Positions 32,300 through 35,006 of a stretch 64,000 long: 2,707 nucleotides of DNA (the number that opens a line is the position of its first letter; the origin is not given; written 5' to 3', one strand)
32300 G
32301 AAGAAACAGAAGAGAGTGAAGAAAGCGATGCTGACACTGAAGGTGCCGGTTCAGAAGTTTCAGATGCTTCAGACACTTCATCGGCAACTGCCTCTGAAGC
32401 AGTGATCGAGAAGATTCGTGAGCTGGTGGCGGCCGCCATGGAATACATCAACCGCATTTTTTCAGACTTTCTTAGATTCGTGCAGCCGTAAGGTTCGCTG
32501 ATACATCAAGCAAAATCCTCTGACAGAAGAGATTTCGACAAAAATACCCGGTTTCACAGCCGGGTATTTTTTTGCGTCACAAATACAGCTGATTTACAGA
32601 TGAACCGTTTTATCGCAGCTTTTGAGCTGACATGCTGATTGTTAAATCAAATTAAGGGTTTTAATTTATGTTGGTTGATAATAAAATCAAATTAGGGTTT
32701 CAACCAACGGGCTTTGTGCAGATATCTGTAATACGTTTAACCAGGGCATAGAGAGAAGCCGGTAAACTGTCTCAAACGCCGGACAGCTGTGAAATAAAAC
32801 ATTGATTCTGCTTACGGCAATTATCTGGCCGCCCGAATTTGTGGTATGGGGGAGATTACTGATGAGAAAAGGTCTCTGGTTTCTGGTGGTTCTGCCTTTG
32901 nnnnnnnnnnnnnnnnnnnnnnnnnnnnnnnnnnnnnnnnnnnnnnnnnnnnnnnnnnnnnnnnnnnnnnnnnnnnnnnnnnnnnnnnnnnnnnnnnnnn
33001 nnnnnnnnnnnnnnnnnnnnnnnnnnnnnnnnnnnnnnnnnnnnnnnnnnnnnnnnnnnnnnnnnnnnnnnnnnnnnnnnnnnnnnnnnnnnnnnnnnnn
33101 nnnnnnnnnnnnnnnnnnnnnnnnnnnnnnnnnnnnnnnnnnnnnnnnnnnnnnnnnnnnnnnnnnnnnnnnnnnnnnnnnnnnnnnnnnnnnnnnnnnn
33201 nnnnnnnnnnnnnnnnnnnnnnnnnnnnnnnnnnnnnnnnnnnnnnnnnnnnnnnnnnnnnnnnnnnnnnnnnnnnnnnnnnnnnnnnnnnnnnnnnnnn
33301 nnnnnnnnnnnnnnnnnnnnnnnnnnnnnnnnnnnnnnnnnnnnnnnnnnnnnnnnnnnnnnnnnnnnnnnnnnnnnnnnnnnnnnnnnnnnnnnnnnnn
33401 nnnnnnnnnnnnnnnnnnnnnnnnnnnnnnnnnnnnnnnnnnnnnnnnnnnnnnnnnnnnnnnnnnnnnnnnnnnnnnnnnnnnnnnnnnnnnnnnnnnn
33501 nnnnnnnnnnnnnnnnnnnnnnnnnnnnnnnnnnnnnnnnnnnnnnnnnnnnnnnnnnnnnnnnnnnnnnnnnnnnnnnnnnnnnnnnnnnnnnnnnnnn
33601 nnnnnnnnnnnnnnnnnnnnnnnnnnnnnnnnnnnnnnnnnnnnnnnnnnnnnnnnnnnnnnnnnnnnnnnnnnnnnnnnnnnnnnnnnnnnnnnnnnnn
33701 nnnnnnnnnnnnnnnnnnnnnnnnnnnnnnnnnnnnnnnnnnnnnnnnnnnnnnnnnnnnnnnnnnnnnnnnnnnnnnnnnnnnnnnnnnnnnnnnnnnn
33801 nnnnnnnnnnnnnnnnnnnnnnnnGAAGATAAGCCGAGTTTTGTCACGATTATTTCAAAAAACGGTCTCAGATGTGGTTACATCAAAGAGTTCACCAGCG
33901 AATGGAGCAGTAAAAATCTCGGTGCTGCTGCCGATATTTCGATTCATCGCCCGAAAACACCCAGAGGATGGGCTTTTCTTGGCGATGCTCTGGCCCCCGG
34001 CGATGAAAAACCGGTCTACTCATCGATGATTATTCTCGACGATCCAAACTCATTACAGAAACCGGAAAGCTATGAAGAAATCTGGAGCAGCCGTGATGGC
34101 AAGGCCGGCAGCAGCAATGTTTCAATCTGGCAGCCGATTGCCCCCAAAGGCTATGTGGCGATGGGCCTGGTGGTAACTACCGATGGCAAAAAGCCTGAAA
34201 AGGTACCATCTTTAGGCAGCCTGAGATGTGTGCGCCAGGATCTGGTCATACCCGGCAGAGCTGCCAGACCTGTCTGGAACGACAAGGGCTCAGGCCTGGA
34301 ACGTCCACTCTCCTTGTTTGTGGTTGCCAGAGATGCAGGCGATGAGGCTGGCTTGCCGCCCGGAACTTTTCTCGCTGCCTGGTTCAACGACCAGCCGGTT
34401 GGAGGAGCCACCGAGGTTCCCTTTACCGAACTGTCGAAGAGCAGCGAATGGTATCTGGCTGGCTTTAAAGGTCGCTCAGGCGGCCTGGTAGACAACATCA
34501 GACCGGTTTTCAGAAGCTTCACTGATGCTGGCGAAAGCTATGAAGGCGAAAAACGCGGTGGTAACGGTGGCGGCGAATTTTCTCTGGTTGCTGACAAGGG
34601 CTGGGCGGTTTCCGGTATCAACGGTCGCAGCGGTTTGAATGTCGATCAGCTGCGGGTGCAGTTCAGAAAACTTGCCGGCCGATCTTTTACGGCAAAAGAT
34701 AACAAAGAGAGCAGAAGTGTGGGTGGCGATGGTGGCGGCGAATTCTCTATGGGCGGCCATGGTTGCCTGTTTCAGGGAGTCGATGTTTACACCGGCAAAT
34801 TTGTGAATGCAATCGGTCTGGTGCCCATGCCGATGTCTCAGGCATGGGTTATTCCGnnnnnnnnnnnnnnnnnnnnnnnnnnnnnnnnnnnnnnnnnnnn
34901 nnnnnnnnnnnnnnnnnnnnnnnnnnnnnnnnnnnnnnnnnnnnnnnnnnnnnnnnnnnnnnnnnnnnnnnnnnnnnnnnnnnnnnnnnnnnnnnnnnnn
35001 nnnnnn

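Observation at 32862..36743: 1293-aa secreted protein combining fascin-like beta-trefoil repeats, a Vps62-like domain, a jacalin-like lectin domain and a long amphipathic-helical C-terminus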

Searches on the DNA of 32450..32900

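Call 62: search_rna_families(source=window, start=32450, end=32900, threshold=evalue, max_evalue=1)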
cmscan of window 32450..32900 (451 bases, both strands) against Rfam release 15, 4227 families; matches with E-value up to 1: 7.
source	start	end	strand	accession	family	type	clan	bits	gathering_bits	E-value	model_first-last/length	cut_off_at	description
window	32535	32609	-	RF02064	STnc370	Gene; sRNA;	-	25.8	54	0.29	1-71/71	no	Enterobacterial sRNA STnc370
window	32494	32574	+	RF02869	ncS025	Gene; sRNA;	-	24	46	0.037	1-85/85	no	Burkholderia sRNA 25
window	32500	32575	+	RF02074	STnc240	Gene; sRNA;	-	22.1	55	0.68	1-77/77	no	Enterobacterial sRNA STnc240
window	32536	32650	-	RF02059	STnc50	Gene; sRNA;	-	21.6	55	0.32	1-84/84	no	Salmonella enterica sRNA STnc40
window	32523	32570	+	RF03152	RAGATH-1-hammerhead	Gene; ribozyme;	-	19.6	56.3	0.81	30-73/77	no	RAGATH-1 hammerhead ribozyme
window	32458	32546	-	RF01170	snoU61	Gene; snRNA; snoRNA; CD-box;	CL00067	17.9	55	0.35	1-84/84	no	Small nucleolar RNA U61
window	32614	32719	+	RF00377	snoU6-53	Gene; snRNA; snoRNA; CD-box;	-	17.8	36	0.27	1-110/110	no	Small nucleolar RNA U6-53/MBII-28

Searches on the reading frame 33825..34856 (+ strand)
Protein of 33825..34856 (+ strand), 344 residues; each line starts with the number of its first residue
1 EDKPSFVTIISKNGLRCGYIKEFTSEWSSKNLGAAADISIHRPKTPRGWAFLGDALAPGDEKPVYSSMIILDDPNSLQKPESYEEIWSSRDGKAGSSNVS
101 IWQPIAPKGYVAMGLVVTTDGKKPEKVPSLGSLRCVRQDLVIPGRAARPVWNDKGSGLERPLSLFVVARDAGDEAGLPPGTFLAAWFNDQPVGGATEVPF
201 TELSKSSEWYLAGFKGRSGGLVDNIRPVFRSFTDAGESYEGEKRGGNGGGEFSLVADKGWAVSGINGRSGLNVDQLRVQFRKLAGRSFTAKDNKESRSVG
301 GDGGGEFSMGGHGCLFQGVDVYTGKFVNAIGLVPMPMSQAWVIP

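Call 16: find_homologous_proteins(query=A3, max_evalue=0.001)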
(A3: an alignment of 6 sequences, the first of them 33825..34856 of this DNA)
Query A3 (6 sequences) (344 aa, profile of the alignment): 32 proteins with E <= 0.001 among 8000 candidates.
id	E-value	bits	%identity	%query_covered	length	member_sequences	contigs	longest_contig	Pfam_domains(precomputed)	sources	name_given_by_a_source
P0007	1.4e-24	105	33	55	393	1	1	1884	PF06101.17,PF05431.17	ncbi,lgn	-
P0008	1.6e-23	101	38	50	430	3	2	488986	PF06101.17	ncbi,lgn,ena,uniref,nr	ncbi:hypothetical protein BFW91_14325 [Pseudomonas fluorescens]|uniref:Vps62-related protein n=1 Tax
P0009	4.4e-23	100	36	50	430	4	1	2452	PF06101.17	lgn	-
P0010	3.3e-22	97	36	50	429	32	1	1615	PF06101.17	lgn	-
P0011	8.2e-22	96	37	50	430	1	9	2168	PF06101.17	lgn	-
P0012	8.2e-22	96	37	50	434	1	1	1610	PF06101.17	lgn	-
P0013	1.2e-21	95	36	50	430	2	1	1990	PF06101.17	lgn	-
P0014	1.6e-21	95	34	51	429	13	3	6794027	PF06101.17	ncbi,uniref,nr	ncbi:Vps62-related protein [Pseudomonas tolaasii]|uniref:Vps62-related protein n=1 Tax=Pseudomonas t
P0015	1.7e-21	95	38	50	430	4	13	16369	PF06101.17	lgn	-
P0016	1.2e-20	92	35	50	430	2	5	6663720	PF06101.17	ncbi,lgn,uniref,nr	ncbi:Vps62-related protein [Pseudomonas costantinii]|uniref:DUF946 domain-containing protein n=1 Tax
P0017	1.4e-20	92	33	50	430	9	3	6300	PF06101.17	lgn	-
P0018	1.8e-20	91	37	49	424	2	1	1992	PF06101.17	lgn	-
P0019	5.4e-20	90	32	50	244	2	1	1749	PF06101.17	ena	-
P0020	1.0e-19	89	36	42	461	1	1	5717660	PF06101.17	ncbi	ncbi:Vps62-related protein [Pseudomonas sp. LB3P81]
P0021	1.9e-19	88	34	49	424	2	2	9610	PF06101.17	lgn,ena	-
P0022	3.8e-19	87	36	43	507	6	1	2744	PF06101.17,PF18962.8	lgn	-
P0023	7.1e-19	86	29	64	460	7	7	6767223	PF06101.17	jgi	jgi:hypothetical protein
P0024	7.1e-19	86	34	49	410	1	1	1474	PF06101.17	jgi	-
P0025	1.4e-18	85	36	53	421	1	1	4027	PF06101.17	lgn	-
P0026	4.9e-18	83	36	50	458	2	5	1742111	PF06101.17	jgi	jgi:hypothetical protein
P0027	7.9e-18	83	35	49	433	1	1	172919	PF06101.17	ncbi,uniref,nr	ncbi:DUF946 domain-containing protein [Pseudomonas kairouanensis]|uniref:DUF946 domain-containing pr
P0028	9.6e-18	82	36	50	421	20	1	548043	PF06101.17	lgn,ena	-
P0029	2.0e-17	81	36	49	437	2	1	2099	PF06101.17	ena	-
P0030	2.5e-17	81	41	32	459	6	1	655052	PF06101.17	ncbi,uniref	ncbi:conserved hypothetical protein [Pseudomonas sp. IT-347P]|uniref:Vps62-related protein n=1 Tax=P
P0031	3.8e-17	80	33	50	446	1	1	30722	PF06101.17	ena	-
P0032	6.8e-17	80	33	51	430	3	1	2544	PF06101.17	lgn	-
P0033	2.2e-16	78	36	49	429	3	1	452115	PF06101.17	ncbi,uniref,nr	ncbi:Vps62-related protein [Pseudomonas sp. KBW05]|uniref:Vps62-related protein n=1 Tax=Pseudomonas 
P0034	8.7e-16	76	33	50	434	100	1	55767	PF06101.17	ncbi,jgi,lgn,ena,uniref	ncbi:Vps62-related protein [Pseudomonas sp. NPDC087814]|uniref:Vps62-related protein n=1 Tax=Pseudom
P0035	9.1e-16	76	33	49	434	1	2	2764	PF06101.17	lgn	-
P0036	9.0e-14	69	31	51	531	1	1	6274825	PF06101.17,PF05431.17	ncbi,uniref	ncbi:Vps62-related protein [Candidatus Lokiarchaeum ossiferum]|uniref:Vps62-related protein n=1 Tax=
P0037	5.9e-12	63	29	51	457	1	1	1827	PF06101.17,PF05431.17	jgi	jgi:hypothetical protein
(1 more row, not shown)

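Call 17: search_solved_structures(query=A3, max_evalue=10, show_alignments=2)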
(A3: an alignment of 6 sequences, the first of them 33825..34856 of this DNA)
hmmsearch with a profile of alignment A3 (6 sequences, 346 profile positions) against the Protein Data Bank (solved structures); distinct sequences matched with E-value up to 10: 14.
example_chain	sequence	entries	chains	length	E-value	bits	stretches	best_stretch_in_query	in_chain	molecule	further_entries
6fbm_A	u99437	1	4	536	2.2e-11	46.6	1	32-172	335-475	Gram-negative insecticidal protein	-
7v4s_A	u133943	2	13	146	0.031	16.5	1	213-282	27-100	Horcolin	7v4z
7kmu_A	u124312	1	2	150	0.037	16.3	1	194-340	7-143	Jacalin-type lectin domain-containing protein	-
7kmv_A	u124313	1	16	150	0.05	15.9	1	194-340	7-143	Jacalin-type lectin domain-containing protein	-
5gvy_A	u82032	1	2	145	0.12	14.6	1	196-280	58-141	Salt stress-induced protein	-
5xfh_A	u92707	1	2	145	0.5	12.6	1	196-280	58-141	Salt stress-induced protein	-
3ll0_A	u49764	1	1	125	1.2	11.3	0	195-283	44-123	Griffithsin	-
7rib_A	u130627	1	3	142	1.8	10.7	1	178-283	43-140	Griffithsin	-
3lky_A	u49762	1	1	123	3.3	9.9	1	179-283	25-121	Griffithsin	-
3ll2_A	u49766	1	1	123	3.3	9.9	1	179-283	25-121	Griffithsin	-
2gty_A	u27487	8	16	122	4.4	9.5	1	178-283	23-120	Griffithsin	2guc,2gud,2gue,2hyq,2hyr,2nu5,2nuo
2gux_A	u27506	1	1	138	5.3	9.2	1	178-283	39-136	griffithsin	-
3ll1_A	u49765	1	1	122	5.6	9.1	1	179-282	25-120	Griffithsin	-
7ria_A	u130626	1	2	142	8.5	8.5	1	190-283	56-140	Griffithsin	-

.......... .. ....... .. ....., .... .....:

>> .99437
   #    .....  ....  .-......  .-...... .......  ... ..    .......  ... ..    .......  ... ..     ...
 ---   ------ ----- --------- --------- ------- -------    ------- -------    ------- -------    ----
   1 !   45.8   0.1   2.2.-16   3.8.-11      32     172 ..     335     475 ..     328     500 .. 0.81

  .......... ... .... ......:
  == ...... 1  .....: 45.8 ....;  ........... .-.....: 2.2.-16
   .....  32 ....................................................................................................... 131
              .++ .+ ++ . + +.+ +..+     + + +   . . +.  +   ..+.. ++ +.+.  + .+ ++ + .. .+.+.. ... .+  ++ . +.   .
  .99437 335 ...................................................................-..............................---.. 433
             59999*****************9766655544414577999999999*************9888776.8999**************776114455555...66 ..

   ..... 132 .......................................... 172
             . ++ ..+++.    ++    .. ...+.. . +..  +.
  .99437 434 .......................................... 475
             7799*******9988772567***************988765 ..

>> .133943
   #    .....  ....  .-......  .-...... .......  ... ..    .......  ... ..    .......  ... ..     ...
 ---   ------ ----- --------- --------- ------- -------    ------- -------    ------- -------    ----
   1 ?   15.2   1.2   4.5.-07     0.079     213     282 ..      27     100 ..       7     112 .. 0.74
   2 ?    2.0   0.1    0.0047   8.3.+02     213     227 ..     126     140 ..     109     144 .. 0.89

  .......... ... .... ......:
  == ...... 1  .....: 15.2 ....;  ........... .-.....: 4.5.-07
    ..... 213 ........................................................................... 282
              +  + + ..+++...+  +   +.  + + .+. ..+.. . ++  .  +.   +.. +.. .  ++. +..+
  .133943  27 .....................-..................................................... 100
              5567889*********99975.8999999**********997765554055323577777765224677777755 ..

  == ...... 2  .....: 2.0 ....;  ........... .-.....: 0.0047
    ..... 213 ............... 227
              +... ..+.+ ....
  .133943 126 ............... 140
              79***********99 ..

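Call 33: predict_structure(alignment_id=A4)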
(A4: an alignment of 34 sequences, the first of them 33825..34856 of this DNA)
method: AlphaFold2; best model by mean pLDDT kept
length: 344 residues; sequences in the alignment: 34
mean_pLDDT: 89.4   pTM: 0.85
mean pLDDT of the five models: 89.4, 87.3, 70.7, 67.6, 65.1
residues with pLDDT >= 90: 224; 70-90: 106; 50-70: 13; < 50: 1
segments of 3 or more residues with pLDDT < 50: none
pLDDT, mean of each block of 10 residues (from residue 1): 74 93 90 79 94 90 86 96 90 67 97 94 90 96 88 76 89 88 90 83 90 94 94 94 85 96 95 95 86 93 93 89 90 92 94
secondary structure, 60 per line:
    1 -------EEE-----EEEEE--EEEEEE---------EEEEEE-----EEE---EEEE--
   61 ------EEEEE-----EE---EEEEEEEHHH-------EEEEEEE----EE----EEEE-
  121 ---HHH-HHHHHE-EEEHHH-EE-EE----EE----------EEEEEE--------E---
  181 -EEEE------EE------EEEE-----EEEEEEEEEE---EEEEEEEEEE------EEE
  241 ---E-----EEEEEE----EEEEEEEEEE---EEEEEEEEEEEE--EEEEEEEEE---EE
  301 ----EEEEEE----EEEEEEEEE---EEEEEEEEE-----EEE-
elements in order: E8-10 E16-20 E23-28 E38-43 E49-51 E55-58 E67-71 E82-88 E99-105 E116-119 H128-132 E135-137 E163-168 E182-185 E200-203 E209-218 E222-231 E238-240 E250-255 E260-269 E273-284 E287-295 E305-310 E315-323 E327-335 E341-343

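Call 37: fold_search(model_id=the predicted structure, library=pdb)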
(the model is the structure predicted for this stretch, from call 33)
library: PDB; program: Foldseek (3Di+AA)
matches with E <= 10: 346; with E <= 0.001: 76
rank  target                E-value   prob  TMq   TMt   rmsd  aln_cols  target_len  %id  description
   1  6fbm_A                2.0e-09  1.00  0.43  0.29   2.8       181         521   22  Crystal structure of GNIP1Aa from Chromobacterium piscinae (released 2019-01-30)
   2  4pit_D                2.3e-06  1.00  0.34  0.75   3.3       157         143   22  Crystal Structure of Banana Lectin H84T bound to dimannose (released 2015-11-04)
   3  4pit_B                2.6e-06  1.00  0.34  0.76   3.2       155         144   22  Crystal Structure of Banana Lectin H84T bound to dimannose (released 2015-11-04)
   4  4pif_B                2.7e-06  1.00  0.34  0.77   3.1       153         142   23  Crystal Structure of recombinant WT Banana Lectin (released 2015-11-04)
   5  4pit_A                2.8e-06  1.00  0.34  0.79   3.0       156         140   22  Crystal Structure of Banana Lectin H84T bound to dimannose (released 2015-11-04)
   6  4pit_C                3.0e-06  1.00  0.34  0.79   3.0       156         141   22  Crystal Structure of Banana Lectin H84T bound to dimannose (released 2015-11-04)
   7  4piu_B                3.1e-06  1.00  0.33  0.75   3.1       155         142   22  CRYSTAL STRUCTURE OF BANANA LECTIN H84T MUTANT (released 2015-11-04)
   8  4pif_A                3.3e-06  1.00  0.34  0.79   2.9       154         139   22  Crystal Structure of recombinant WT Banana Lectin (released 2015-11-04)
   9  7kmv_A                3.3e-06  1.00  0.34  0.77   3.0       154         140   18  Structure of Malaysian Banana Lectin F84T (released 2021-01-27)
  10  4pik_C                3.4e-06  1.00  0.34  0.79   3.0       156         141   22  Crystal Structure of Banana Lectin bound to dimannose (released 2015-11-04)
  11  4pik_A                4.0e-06  1.00  0.34  0.79   3.0       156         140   22  Crystal Structure of Banana Lectin bound to dimannose (released 2015-11-04)
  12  1x1v_A                4.4e-06  1.00  0.34  0.79   3.2       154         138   22  Structure Of Banana Lectin- Methyl-Alpha-Mannose Complex (released 2005-11-08)
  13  4piu_A                4.8e-06  1.00  0.32  0.72   5.0       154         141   21  CRYSTAL STRUCTURE OF BANANA LECTIN H84T MUTANT (released 2015-11-04)
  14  5exg_B                5.8e-06  1.00  0.31  0.70   5.3       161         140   22  Crystal structure of recombinant dimeric Banana lectin (released 2016-12-07)
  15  5exg_A                6.1e-06  1.00  0.34  0.76   3.1       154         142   23  Crystal structure of recombinant dimeric Banana lectin (released 2016-12-07)
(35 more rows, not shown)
